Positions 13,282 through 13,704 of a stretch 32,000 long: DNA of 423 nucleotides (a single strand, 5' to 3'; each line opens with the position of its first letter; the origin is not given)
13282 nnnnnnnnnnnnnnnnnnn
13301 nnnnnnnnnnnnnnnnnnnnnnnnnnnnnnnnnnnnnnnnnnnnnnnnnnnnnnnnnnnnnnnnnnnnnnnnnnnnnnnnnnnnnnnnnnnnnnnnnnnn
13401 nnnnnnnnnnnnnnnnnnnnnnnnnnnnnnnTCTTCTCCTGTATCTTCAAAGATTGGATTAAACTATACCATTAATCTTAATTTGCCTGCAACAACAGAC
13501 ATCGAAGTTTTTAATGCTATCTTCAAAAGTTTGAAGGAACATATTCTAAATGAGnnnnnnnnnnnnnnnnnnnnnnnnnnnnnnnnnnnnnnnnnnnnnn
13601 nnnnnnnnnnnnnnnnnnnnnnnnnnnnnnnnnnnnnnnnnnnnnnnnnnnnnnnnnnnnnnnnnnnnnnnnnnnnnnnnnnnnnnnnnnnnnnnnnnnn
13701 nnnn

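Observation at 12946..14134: Overlapping DUF5343-like + Swt1-type HEPN gene pair: candidate uncharacterised abortive-infection / toxin-antitoxin RNase system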

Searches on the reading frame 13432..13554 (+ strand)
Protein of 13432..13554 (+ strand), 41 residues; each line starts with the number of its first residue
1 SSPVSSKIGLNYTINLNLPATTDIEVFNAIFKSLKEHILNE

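Call 27: find_homologous_proteins(query=window:13432-13554:+, max_evalue=10)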
Query seq(41 aa) (41 aa): 11 proteins with E <= 10 among 11 candidates.
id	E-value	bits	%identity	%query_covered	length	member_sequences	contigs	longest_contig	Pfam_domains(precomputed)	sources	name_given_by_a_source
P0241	3.5e-10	56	76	90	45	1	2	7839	-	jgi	jgi:hypothetical protein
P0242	2.0e-9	53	84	78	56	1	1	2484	-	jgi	jgi:hypothetical protein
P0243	4.0e-9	52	76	83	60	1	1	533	-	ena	-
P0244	6.6e-9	52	75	88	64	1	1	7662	-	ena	-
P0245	1.7e-8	50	76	83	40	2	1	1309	-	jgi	jgi:hypothetical protein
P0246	1.7e-8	50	78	78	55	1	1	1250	-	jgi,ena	-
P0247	4.7e-8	49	76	85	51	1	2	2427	-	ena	-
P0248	6.6e-8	49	76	80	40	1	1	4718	-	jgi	jgi:hypothetical protein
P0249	7.0e-8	49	78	78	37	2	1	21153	-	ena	-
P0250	9.1e-8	48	78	83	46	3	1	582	-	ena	-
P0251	2.5e-6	44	69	78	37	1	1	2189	-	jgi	-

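Call 29: find_encoding_contigs(protein=P0249, flank=4000, max_places=3)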
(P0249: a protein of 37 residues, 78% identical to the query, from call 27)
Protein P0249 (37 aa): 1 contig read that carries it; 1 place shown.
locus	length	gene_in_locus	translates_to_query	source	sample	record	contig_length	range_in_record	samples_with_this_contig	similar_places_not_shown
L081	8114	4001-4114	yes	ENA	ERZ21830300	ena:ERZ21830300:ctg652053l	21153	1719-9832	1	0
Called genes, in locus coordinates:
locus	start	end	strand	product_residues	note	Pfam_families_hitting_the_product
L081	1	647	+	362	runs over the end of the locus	PF13384:HTH_23, PF13518:HTH_28 (weak), PF13551:HTH_29 (weak), PF13565:HTH_32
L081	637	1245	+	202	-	PF07669:Eco57I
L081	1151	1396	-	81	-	-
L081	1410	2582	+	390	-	-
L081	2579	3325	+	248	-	-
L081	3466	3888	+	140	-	PF17278:DUF5343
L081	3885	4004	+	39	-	-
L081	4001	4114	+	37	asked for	-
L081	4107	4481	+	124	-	-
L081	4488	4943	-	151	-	-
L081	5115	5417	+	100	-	-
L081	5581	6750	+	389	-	PF03235:GmrSD_N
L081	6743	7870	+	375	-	PF11398:DUF2813 (faint), PF13175:AAA_15 (weak), PF13304:AAA_21, PF13175:AAA_15, PF12476:DUF3696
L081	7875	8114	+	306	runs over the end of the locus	-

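Call 30: find_encoding_contigs(protein=P0241, flank=4000, max_places=3)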
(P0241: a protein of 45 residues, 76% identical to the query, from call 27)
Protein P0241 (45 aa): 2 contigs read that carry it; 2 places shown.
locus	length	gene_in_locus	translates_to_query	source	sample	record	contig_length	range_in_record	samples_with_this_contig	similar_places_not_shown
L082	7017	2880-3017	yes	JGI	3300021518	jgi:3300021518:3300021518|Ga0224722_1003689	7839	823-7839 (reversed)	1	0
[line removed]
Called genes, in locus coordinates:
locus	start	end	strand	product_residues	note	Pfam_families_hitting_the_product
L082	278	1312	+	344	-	PF11199:DUF2891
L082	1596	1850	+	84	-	-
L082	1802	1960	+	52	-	-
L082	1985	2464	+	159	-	PF00583:Acetyltransf_1, PF13673:Acetyltransf_10, PF13508:Acetyltransf_7, PF08445:FR47 (weak)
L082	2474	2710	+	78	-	-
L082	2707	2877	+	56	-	PF01850:PIN (weak)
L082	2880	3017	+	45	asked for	-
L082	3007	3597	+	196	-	PF18731:HEPN_Swt1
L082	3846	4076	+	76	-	PF04255:DUF433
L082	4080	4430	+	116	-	PF18480:DUF5615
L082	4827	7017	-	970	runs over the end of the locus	PF02739:5_3_exonuc_N, PF01367:5_3_exonuc, PF01612:DNA_pol_A_exo1, PF22619:DNA_polI_exo1, PF00476:DNA_pol_A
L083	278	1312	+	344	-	PF11199:DUF2891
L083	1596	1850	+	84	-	-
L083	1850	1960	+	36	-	-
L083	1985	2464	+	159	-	PF00583:Acetyltransf_1, PF13673:Acetyltransf_10, PF13508:Acetyltransf_7, PF08445:FR47 (weak)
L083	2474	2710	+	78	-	-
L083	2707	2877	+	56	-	PF01850:PIN (weak)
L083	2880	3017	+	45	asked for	-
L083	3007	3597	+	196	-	PF18731:HEPN_Swt1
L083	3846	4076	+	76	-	PF04255:DUF433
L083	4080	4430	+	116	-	PF18480:DUF5615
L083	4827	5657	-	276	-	?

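Call 31: find_encoding_contigs(protein=P0244, flank=3000, max_places=2)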
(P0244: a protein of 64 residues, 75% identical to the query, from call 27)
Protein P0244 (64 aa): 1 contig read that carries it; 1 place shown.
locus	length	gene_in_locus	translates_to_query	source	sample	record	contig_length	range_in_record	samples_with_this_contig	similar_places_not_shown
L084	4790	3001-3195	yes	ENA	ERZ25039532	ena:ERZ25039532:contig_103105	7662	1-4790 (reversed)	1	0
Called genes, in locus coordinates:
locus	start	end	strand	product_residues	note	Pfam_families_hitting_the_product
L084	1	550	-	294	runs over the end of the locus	-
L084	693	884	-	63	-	-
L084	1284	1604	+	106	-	PF01909:NTP_transf_2, PF18765:Polbeta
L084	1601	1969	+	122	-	PF01934:HepT-like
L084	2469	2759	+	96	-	PF17278:DUF5343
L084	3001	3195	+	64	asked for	-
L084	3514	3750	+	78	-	PF18731:HEPN_Swt1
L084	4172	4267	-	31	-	-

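Call 32: find_encoding_contigs(protein=P0248, flank=3000, max_places=2)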
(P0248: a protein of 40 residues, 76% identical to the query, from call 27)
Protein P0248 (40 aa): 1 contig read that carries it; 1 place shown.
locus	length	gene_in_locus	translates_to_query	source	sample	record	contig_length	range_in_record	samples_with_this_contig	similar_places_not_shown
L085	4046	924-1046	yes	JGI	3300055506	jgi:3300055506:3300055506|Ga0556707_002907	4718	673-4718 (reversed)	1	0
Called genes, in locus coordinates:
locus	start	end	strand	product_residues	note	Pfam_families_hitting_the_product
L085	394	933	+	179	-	PF17278:DUF5343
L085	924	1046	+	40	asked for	-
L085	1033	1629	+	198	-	PF18731:HEPN_Swt1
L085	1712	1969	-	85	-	PF18480:DUF5615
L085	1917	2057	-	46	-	PF18480:DUF5615 (weak)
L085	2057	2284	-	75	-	PF04255:DUF433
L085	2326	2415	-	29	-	-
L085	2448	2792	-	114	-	PF25212:HVO_A0114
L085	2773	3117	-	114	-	PF20126:TumE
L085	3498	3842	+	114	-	PF11191:DUF2782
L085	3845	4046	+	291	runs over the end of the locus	?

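Call 33: find_encoding_contigs(protein=P0242, flank=3000, max_places=2)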
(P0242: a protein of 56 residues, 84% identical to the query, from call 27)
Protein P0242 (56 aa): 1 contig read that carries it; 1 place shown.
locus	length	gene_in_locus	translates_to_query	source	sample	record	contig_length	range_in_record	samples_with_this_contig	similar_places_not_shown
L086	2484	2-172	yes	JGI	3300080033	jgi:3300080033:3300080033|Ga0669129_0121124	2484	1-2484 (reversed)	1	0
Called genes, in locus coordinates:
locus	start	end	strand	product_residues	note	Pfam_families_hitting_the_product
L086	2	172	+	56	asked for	?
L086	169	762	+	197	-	PF18731:HEPN_Swt1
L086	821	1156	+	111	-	-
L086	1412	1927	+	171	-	PF00034:Cytochrom_C, PF13442:Cytochrome_CBB3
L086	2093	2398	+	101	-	-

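Call 34: find_encoding_contigs(protein=P0247, flank=3000, max_places=2)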
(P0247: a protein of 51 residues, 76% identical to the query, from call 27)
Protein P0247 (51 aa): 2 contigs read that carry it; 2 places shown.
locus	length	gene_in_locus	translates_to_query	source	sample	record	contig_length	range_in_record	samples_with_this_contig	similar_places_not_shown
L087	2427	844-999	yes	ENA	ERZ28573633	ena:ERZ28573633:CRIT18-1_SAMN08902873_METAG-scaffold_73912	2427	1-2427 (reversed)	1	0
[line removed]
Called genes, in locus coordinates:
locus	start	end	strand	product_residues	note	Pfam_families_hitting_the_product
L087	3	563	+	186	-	?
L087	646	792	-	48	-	-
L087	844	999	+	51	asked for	-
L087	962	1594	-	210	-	-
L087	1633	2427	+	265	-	?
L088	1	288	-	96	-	?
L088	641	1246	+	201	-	PF00877:NLPC_P60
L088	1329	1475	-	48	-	-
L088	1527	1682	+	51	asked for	-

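Call 39: search_protein_representatives(protein=window:13432-13554:+)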
Query: 41 residues. Proteins with E-value up to 0.001 (for the whole library): 417; up to 1e-10: 4; up to 1e-30: 0. The best 150 are listed.
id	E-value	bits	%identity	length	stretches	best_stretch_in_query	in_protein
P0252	2.9e-13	63.3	39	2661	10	4-26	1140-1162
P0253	1.7e-12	61.0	84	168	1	5-41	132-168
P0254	1.5e-11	58.2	78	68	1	4-40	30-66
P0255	2.9e-11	57.3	78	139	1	5-41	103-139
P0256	1.1e-10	55.6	75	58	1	6-41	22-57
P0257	1.2e-10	55.4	77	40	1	6-40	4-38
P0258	2.0e-10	54.8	81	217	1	6-41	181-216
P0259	2.1e-10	54.7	74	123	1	4-41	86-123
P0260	2.3e-10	54.6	72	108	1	2-40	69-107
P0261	2.3e-10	54.5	74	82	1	2-40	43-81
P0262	2.6e-10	54.4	78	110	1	6-41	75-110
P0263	4.1e-10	53.8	76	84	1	6-39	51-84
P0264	4.7e-10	53.6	82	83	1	6-39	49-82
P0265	7.2e-10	53.1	77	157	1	4-39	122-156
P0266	7.6e-10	53.0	80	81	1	6-40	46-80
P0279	2.9e-09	51.2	74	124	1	7-41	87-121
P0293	8.1e-09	49.9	76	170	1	7-40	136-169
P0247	1.5e-08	49.1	76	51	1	8-40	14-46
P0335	1.0e-07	46.6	74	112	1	4-38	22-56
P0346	1.7e-07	45.9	84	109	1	8-39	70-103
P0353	2.0e-07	45.6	73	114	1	8-40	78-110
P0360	2.4e-07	45.4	73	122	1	8-40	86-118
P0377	5.0e-07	44.5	73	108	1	8-40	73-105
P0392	7.1e-07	44.0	76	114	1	7-39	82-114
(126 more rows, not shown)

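Call 79: find_encoding_contigs(protein=P0251, flank=2500, max_places=2)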
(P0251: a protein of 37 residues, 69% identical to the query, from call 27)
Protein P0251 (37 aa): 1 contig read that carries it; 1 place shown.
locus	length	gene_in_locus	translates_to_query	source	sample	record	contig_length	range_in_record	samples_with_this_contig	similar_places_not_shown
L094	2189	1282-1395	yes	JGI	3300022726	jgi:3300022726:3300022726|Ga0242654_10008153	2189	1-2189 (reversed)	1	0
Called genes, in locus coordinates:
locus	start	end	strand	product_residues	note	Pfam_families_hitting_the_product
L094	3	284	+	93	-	?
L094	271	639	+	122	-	PF01934:HepT-like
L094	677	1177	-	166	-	-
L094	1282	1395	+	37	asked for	-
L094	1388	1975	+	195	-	PF18731:HEPN_Swt1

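Call 80: find_encoding_contigs(protein=P0245, flank=2500, max_places=2)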
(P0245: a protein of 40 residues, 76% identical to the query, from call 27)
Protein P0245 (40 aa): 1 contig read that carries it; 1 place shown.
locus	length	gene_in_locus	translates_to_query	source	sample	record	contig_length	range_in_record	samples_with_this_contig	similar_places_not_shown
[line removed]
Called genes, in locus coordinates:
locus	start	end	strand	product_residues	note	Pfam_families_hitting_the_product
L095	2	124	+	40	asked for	?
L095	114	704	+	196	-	PF18731:HEPN_Swt1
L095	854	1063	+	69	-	-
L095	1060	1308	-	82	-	?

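Call 81: find_encoding_contigs(protein=P0246, flank=2500, max_places=2)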
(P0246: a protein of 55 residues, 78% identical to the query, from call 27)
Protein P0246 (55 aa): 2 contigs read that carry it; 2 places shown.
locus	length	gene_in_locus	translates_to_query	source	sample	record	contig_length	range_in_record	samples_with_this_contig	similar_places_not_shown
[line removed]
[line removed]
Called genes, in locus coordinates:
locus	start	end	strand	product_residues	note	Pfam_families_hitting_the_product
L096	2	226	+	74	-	?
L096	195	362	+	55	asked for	-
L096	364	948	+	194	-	PF18731:HEPN_Swt1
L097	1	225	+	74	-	?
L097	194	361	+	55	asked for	-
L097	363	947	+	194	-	PF18731:HEPN_Swt1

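Call 103: search_protein_families(library=pfam, proteins=[P0293, P0259, P0279, P0360, P0353, P0392, P0335, P0346, P0377, P0255], max_evalue=0.01)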
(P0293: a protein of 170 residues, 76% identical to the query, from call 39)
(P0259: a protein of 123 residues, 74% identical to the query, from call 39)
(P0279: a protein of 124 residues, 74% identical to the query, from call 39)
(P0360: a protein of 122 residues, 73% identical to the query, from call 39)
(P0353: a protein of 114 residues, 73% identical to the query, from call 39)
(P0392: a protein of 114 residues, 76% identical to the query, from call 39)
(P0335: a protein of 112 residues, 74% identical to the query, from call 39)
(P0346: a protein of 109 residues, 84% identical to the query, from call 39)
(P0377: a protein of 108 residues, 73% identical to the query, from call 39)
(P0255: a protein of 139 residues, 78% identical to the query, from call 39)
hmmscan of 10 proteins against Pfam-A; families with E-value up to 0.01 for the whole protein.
P0293 (170 aa): 0 families

P0259 (123 aa): 0 families

P0279 (124 aa): 1 family
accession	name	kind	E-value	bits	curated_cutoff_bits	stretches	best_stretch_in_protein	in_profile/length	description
PF04264.18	YceI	-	3.4e-06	27.9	23.7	1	25-61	1-38/150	YceI-like domain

P0360 (122 aa): 0 families

P0353 (114 aa): 0 families

P0392 (114 aa): 0 families

P0335 (112 aa): 0 families

P0346 (109 aa): 0 families

P0377 (108 aa): 0 families

P0255 (139 aa): 0 families

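Call 105: find_encoding_contigs(protein=P0279, flank=2500, max_places=2)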
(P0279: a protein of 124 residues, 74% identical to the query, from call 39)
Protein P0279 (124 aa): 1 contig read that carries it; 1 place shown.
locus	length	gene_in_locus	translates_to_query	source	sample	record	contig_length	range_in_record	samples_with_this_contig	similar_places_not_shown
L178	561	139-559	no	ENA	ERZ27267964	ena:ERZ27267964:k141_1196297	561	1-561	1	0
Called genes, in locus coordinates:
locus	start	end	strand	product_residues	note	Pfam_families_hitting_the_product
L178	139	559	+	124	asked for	PF04264:YceI (weak)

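Call 106: find_encoding_contigs(protein=P0360, flank=2500, max_places=2)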
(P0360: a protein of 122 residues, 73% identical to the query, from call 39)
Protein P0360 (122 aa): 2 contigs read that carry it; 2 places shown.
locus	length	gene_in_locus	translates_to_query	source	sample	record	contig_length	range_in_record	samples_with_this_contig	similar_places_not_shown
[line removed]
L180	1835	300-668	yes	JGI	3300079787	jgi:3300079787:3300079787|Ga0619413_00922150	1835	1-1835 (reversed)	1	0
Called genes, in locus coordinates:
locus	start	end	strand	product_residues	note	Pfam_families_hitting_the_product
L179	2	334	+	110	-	?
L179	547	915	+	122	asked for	-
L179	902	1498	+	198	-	PF18731:HEPN_Swt1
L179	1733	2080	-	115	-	PF03466:LysR_substrate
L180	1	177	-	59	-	?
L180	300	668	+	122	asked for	-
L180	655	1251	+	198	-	PF18731:HEPN_Swt1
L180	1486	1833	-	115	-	PF03466:LysR_substrate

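Call 107: find_encoding_contigs(protein=P0293, flank=2500, max_places=2)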
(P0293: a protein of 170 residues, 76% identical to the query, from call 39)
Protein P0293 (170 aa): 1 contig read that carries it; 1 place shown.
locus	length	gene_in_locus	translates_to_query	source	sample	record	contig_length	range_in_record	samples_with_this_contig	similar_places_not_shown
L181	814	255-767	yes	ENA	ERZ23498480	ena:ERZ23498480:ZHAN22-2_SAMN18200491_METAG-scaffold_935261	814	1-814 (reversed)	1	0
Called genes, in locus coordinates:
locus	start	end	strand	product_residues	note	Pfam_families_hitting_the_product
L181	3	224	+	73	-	?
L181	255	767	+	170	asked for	-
